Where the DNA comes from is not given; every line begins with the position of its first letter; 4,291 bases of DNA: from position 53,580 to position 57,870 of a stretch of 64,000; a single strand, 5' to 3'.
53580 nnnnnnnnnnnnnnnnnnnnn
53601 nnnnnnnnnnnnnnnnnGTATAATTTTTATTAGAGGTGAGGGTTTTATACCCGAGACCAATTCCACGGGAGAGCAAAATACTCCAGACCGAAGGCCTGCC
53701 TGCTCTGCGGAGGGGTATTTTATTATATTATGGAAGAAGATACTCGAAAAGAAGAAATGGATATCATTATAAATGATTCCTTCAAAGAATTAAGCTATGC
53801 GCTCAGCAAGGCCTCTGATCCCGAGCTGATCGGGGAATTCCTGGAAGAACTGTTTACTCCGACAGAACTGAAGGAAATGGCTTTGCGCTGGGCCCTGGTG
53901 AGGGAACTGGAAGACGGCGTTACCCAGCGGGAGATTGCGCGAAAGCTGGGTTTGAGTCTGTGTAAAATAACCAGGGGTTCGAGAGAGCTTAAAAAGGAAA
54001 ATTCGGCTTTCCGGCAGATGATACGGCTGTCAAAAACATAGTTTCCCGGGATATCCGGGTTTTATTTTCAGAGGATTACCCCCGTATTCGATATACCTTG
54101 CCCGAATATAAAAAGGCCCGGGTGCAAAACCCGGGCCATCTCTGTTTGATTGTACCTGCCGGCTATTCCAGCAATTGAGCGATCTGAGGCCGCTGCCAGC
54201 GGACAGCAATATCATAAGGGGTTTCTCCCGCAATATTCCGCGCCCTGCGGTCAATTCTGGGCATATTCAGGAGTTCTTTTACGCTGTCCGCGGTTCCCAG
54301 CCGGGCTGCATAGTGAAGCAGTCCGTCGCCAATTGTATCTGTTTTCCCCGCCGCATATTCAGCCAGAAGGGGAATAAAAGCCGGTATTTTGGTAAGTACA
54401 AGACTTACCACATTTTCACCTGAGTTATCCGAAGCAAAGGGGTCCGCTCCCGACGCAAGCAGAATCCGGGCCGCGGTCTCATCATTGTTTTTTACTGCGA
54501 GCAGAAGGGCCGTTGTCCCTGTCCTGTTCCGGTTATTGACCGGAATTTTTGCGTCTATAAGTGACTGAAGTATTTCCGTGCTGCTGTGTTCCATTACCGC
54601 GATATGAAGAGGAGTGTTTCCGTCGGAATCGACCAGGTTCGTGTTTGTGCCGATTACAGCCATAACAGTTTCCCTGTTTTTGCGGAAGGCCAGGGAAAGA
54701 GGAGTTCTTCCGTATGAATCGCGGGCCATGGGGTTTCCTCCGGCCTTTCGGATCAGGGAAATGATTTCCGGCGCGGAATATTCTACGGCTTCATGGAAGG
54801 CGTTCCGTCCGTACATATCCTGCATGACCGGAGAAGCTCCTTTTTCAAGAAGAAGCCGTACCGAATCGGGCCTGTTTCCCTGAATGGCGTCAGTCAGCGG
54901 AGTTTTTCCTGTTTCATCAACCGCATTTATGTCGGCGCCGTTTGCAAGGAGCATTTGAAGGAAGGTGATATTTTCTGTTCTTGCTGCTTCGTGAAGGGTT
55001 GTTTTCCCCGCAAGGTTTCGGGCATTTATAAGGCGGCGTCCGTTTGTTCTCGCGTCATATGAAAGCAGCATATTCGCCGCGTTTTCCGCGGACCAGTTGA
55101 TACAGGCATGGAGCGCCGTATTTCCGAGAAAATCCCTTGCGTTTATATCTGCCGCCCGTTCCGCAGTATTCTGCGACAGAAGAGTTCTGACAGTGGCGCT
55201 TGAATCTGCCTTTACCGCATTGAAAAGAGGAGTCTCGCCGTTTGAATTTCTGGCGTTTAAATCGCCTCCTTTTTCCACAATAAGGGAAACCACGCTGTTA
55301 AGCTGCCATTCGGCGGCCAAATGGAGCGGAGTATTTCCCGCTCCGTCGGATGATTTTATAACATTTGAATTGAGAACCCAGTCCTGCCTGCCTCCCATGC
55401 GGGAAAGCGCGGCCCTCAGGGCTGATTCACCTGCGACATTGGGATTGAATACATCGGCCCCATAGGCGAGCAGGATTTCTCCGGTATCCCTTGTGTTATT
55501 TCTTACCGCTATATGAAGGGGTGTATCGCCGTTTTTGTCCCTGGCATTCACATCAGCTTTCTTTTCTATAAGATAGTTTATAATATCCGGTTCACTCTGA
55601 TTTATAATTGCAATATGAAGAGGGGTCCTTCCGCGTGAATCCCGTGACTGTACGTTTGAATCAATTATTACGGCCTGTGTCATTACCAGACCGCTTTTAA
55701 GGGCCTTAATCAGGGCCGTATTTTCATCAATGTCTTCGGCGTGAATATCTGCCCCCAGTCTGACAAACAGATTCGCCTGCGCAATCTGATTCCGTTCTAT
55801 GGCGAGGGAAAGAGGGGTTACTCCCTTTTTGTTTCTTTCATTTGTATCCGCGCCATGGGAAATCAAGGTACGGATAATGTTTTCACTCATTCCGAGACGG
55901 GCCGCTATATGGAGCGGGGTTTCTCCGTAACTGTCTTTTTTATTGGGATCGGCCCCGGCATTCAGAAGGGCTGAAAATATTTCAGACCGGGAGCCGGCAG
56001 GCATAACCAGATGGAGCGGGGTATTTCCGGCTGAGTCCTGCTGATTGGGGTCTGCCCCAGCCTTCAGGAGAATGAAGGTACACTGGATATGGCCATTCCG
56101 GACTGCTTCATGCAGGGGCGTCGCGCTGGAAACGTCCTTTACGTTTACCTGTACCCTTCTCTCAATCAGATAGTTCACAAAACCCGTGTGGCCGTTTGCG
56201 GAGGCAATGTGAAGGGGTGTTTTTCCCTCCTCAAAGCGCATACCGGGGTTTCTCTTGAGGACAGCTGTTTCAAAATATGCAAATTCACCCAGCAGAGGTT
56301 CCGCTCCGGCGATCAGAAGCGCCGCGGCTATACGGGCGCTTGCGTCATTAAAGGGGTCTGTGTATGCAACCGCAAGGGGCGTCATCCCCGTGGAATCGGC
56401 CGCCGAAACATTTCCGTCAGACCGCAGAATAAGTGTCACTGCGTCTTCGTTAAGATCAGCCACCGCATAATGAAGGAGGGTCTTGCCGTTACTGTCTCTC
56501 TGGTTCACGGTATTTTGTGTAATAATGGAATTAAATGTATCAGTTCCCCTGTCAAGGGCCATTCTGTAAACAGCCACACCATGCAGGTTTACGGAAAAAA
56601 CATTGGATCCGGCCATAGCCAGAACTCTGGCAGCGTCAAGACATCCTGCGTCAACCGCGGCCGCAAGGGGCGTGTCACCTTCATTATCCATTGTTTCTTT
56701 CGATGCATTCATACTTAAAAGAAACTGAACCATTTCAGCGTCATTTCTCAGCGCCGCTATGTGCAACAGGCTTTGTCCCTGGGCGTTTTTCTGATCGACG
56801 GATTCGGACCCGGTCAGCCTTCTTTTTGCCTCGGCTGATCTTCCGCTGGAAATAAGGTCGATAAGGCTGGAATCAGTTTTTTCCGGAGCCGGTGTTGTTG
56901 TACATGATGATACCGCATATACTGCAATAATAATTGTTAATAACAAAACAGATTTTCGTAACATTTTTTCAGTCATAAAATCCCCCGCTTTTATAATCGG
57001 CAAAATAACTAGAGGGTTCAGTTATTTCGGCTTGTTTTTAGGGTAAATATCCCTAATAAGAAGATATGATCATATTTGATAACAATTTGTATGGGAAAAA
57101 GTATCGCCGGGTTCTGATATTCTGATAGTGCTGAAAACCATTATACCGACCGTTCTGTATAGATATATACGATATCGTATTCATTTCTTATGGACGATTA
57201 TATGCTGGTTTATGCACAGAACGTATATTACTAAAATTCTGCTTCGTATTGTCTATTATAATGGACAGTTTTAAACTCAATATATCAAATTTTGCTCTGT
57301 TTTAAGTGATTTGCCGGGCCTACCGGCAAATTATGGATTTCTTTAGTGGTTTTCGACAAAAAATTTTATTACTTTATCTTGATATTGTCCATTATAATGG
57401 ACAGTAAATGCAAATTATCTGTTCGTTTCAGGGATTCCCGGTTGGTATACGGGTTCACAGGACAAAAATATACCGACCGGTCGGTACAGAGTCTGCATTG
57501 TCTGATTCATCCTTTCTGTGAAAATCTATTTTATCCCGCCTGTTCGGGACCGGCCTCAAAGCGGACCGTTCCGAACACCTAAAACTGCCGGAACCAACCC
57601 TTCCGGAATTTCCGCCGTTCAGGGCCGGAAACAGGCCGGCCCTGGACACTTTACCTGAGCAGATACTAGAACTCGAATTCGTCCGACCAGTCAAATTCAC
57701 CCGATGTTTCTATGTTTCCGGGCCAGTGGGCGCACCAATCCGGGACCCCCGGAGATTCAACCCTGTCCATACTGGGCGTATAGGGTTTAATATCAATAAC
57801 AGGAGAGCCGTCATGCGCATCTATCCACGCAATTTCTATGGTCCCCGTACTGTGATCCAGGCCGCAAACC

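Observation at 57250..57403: Perfect 18-bp palindromes embedding TATAAT upstream of the ankyrin-repeat lipoprotein. A small RNA may lie between them.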

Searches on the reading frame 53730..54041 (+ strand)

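Call 9: search_protein_families(library=pfam, proteins=[window:53730-54041:+])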
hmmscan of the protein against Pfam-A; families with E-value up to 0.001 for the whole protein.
window:53730-54041:+ (103 aa): 2 families
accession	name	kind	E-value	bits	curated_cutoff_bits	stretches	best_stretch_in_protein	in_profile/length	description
PF01371.25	Trp_repressor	-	3.3e-18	66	27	1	18-99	3-85/88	Trp repressor protein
PF13384.12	HTH_23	-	0.00074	19.7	24.6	0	51-78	5-32/50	Homeodomain-like domain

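Call 85: search_protein_families(library=ncbifam, proteins=[window:53730-54041:+], max_evalue=0.001)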
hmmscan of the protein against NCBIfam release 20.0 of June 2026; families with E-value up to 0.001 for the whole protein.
window:53730-54041:+ (103 aa): 2 families
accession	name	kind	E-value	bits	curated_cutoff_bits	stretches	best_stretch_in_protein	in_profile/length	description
TIGR01321.1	TrpR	equivalog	1.2e-14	54.5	67.25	1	16-99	7-91/94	trp operon repressor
TIGR02531.1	yecD_yerC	hypoth_equivalog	1.1e-05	25.8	42.2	1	21-96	8-83/88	YerC/YecD family TrpR-related protein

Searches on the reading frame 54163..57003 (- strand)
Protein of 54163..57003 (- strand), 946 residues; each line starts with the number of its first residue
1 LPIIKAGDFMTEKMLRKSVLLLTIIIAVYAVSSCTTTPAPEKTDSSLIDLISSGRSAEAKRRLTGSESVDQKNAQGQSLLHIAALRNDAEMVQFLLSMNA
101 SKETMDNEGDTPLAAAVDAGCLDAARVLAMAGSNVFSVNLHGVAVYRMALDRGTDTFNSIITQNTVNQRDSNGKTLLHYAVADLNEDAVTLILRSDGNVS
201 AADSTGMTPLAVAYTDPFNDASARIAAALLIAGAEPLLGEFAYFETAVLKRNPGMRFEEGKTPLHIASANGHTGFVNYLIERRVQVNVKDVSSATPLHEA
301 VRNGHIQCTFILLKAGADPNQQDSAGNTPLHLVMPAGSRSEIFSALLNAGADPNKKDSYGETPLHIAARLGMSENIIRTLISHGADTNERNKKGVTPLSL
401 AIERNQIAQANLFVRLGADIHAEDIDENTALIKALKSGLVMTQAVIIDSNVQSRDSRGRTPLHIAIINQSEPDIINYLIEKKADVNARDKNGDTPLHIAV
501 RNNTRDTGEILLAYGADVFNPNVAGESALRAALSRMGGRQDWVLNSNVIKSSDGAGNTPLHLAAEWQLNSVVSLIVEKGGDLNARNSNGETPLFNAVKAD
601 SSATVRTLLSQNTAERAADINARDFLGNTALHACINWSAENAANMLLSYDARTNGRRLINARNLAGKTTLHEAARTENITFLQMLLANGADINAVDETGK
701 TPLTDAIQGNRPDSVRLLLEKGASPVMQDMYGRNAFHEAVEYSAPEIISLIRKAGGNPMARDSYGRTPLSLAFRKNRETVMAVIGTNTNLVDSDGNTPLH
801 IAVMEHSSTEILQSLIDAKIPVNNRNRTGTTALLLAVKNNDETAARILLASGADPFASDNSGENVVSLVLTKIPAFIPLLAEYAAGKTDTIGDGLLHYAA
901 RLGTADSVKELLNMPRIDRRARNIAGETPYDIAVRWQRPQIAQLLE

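Call 9: search_protein_families(library=pfam, proteins=[window:54163-57003:-])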
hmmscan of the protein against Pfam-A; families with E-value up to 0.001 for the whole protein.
window:54163-57003:- (946 aa): 8 families
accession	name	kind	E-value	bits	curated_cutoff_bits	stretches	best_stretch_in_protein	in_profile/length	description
PF12796.13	Ank_2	-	1.5e-127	417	27.3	12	443-518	14-86/90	Ankyrin repeats (3 copies)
PF00023.36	Ank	-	7.5e-114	365.4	21.1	9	458-490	2-33/33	Ankyrin repeat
PF13857.12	Ank_5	-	1.8e-89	293.1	27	11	450-499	8-56/56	Ankyrin repeats (many copies)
PF13637.12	Ank_4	-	2.8e-89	291.4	22.7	5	264-313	1-50/50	Ankyrin repeats (many copies)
PF13606.12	Ank_3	-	3.2e-78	247.5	22.3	2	458-487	2-30/30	Ankyrin repeat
PF24521.3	Ank_KRIT1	-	1e-13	51.7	80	0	260-369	18-127/149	KRIT1 ankyrin-repeats domain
PF23745.1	ANK_LRRK2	-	1.4e-05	25.4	27.5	0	668-751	33-112/130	LRRK2 ANK repeat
PF01250.22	Ribosomal_S6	-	0.00048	20.7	27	0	674-710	17-53/90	Ribosomal protein S6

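Call 27: find_homologous_proteins(query=window:54163-56976:-, max_evalue=1e-50)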
Query window:54163-56976:- (937 aa): 2518 proteins with E <= 1e-50 among 8000 candidates; the best 120 are listed.
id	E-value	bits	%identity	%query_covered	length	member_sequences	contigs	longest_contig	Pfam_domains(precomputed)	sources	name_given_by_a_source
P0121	0.0e+0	2040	100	100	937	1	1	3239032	PF13606.13,PF13857.13,PF23745.2,PF12796.14,PF00023.37,PF13637.13,PF24521.3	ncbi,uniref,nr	ncbi:ankyrin repeat domain-containing protein [Brucepastera parasyntrophica]|uniref:ankyrin repeat d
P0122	0.0e+0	1461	72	97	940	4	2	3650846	PF13606.13,PF13857.13,PF23745.2,PF12796.14,PF00023.37,PF13637.13,PF24521.3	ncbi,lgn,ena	-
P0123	0.0e+0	1460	72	97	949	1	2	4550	PF13606.13,PF13857.13,PF23745.2,PF12796.14,PF00023.37,PF13637.13,PF24521.3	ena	-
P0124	0.0e+0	1459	72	98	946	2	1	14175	PF13606.13,PF13857.13,PF23745.2,PF12796.14,PF00023.37,PF13637.13,PF24521.3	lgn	-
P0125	0.0e+0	1455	71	99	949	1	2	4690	PF13606.13,PF13857.13,PF23745.2,PF12796.14,PF00023.37,PF13637.13,PF24521.3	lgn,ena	-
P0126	0.0e+0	1452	71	99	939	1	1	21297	PF13606.13,PF13857.13,PF23745.2,PF12796.14,PF00023.37,PF13637.13,PF24521.3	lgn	-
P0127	0.0e+0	1440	69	99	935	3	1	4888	PF13606.13,PF13857.13,PF28177.1,PF23745.2,PF12796.14,PF00023.37,PF13637.13,PF24521.3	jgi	-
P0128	0.0e+0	1437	71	98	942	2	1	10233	PF13606.13,PF13857.13,PF23745.2,PF12796.14,PF00023.37,PF13637.13,PF24521.3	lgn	-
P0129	0.0e+0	1431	71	97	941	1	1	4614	PF13606.13,PF13857.13,PF28177.1,PF23745.2,PF12796.14,PF00023.37,PF13637.13,PF24521.3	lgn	-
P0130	0.0e+0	1427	70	100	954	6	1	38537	PF13606.13,PF13857.13,PF12796.14,PF00023.37,PF13637.13,PF24521.3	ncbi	-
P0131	0.0e+0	1419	70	99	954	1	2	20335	PF13606.13,PF13857.13,PF28177.1,PF23745.2,PF12796.14,PF00023.37,PF13637.13,PF24521.3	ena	-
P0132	0.0e+0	1416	70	98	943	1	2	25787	PF13606.13,PF13857.13,PF23745.2,PF12796.14,PF00023.37,PF13637.13,PF24521.3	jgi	-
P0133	0.0e+0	1411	71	97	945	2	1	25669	PF13606.13,PF13857.13,PF12796.14,PF00023.37,PF13637.13,PF24521.3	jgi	-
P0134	0.0e+0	1407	70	99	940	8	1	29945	PF13606.13,PF13857.13,PF23745.2,PF12796.14,PF00023.37,PF13637.13,PF24521.3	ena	-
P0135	0.0e+0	1398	68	99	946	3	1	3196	PF13606.13,PF13857.13,PF12796.14,PF00023.37,PF13637.13,PF24407.3,PF24521.3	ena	-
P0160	0.0e+0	1296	65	99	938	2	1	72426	PF13606.13,PF13857.13,PF12796.14,PF00023.37,PF13637.13,PF24521.3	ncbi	-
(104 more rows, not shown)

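Call 28: find_encoding_contigs(protein=P0160, flank=6000, max_places=3)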
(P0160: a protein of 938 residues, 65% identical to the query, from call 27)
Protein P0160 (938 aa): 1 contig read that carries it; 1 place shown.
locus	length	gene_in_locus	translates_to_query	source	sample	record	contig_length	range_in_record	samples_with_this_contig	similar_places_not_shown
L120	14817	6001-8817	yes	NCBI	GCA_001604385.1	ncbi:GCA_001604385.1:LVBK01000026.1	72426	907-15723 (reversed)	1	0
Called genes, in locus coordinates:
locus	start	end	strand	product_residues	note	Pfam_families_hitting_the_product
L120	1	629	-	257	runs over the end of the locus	PF02775:TPP_enzyme_C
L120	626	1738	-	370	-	PF01855:POR_N, PF02780:Transketolase_C (weak), PF17147:PFOR_II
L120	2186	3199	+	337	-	PF08545:ACP_syn_III, PF08541:ACP_syn_III_C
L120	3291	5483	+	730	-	PF00999:Na_H_Exchanger, PF00359:PTS_EIIA_2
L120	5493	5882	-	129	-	PF01627:Hpt (weak)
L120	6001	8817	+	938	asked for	PF12796:Ank_2, PF12796:Ank_2, PF00023:Ank, PF13857:Ank_5, PF12796:Ank_2, PF12796:Ank_2, PF12796:Ank_2, PF13857:Ank_5, +13 more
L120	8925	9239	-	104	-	PF01371:Trp_repressor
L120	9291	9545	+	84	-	-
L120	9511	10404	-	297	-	PF01026:TatD_DNase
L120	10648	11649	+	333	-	PF04392:ABC_sub_bind, PF13407:Peripla_BP_4 (weak)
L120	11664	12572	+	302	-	PF02653:BPD_transp_2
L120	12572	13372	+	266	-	PF00005:ABC_tran, PF02463:SMC_N (faint), PF13304:AAA_21 (faint)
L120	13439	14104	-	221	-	-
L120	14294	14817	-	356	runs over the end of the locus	PF00331:Glyco_hydro_10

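Call 29: find_encoding_contigs(protein=P0122, flank=6000, max_places=3)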
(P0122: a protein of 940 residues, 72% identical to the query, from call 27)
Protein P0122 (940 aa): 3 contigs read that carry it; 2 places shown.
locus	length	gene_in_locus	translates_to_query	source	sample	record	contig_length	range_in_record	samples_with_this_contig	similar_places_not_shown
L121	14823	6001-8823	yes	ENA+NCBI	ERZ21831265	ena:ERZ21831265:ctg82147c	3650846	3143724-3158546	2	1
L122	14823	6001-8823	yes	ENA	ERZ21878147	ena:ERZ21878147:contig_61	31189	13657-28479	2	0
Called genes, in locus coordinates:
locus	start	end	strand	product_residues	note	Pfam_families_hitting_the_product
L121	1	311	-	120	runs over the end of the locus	PF01740:STAS, PF13466:STAS_2 (weak)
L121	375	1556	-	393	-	PF00072:Response_reg, PF07228:SpoIIE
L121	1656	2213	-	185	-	PF01558:POR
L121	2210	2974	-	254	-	PF02775:TPP_enzyme_C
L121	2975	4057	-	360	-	PF01855:POR_N, PF02780:Transketolase_C, PF17147:PFOR_II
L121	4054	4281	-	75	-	PF12797:Fer4_2 (weak), PF12837:Fer4_6, PF13237:Fer4_10, PF00037:Fer4 (weak), PF14697:Fer4_21, PF12838:Fer4_7, PF13187:Fer4_9, PF00037:Fer4 (weak), +5 more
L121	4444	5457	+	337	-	PF08545:ACP_syn_III, PF08541:ACP_syn_III_C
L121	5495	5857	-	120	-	PF01627:Hpt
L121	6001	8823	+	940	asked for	PF12796:Ank_2, PF13857:Ank_5 (weak), PF12796:Ank_2, PF12796:Ank_2, PF12796:Ank_2, PF12796:Ank_2, PF12796:Ank_2, PF12796:Ank_2, +15 more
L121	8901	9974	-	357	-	PF00196:GerE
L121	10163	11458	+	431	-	PF12733:Cadherin-like, PF13407:Peripla_BP_4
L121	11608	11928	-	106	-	PF01371:Trp_repressor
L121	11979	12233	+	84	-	-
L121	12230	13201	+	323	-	PF16811:TAtT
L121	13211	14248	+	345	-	PF03480:DctP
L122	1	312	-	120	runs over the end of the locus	PF01740:STAS, PF13466:STAS_2 (weak)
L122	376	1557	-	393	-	PF00072:Response_reg, PF07228:SpoIIE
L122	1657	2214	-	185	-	PF01558:POR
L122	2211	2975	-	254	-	PF02775:TPP_enzyme_C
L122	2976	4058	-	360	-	PF01855:POR_N, PF02780:Transketolase_C, PF17147:PFOR_II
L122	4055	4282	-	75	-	PF12797:Fer4_2 (weak), PF12837:Fer4_6, PF13237:Fer4_10, PF00037:Fer4 (weak), PF14697:Fer4_21, PF12838:Fer4_7, PF13187:Fer4_9, PF00037:Fer4 (weak), +5 more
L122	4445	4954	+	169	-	-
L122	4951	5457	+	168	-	PF08541:ACP_syn_III_C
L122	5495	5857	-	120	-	PF01627:Hpt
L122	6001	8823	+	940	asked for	PF12796:Ank_2, PF13857:Ank_5 (weak), PF12796:Ank_2, PF12796:Ank_2, PF12796:Ank_2, PF12796:Ank_2, PF12796:Ank_2, PF12796:Ank_2, +15 more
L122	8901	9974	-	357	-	PF00196:GerE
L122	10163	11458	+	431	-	PF12733:Cadherin-like, PF13407:Peripla_BP_4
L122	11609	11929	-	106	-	PF01371:Trp_repressor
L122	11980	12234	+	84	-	-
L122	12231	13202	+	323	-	PF16811:TAtT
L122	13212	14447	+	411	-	PF03480:DctP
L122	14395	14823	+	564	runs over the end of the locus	PF06808:DctM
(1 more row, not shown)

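Call 40: find_encoding_contigs(protein=P0121, flank=10000, max_places=3)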
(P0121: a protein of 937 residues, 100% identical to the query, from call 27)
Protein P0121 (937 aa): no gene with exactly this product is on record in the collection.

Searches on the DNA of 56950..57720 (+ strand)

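Call 34: search_dna_similar(query=window:57100-57700:+, collection=plasmids, mode=distant, max_evalue=0.01)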
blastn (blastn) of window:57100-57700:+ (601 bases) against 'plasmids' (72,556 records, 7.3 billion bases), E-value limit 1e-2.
No match.

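Call 35: search_dna_similar(query=window:57100-57700:+, collection=phages, mode=distant, max_evalue=0.01)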
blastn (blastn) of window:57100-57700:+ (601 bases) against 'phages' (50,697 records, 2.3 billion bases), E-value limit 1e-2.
No match.

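Call 63: search_rna_families(source=window, start=56950, end=57720, threshold=evalue, max_evalue=10)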
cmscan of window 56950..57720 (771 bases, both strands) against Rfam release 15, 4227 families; matches with E-value up to 10: 4.
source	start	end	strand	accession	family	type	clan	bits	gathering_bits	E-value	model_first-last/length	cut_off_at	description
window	57037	57118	+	RF02984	DUF3800-X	Gene; sRNA;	-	16.3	38.2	2.9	1-73/73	no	DUF3800-X RNA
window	57525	57639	-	RF02556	snaR-A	Gene; sRNA;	-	16.1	98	1.9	1-115/115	no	snaR-A sRNA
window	57139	57278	-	RF01251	snR3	Gene; snRNA; snoRNA; HACA-box;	CL00040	14.6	40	9.5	1-193/193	no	Small nucleolar RNA snR3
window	57204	57373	+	RF01464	rliA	Gene; sRNA;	-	14.3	50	3.6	1-224/224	no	Listeria sRNA rliA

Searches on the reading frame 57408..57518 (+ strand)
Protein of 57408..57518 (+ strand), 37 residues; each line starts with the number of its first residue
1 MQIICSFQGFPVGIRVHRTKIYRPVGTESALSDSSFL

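Call 72: search_protein_representatives(protein=window:57408-57518:+)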
Query: 37 residues. Proteins with E-value up to 0.001 (for the whole library): 0; up to 1e-10: 0; up to 1e-30: 0. The best 0 are listed.
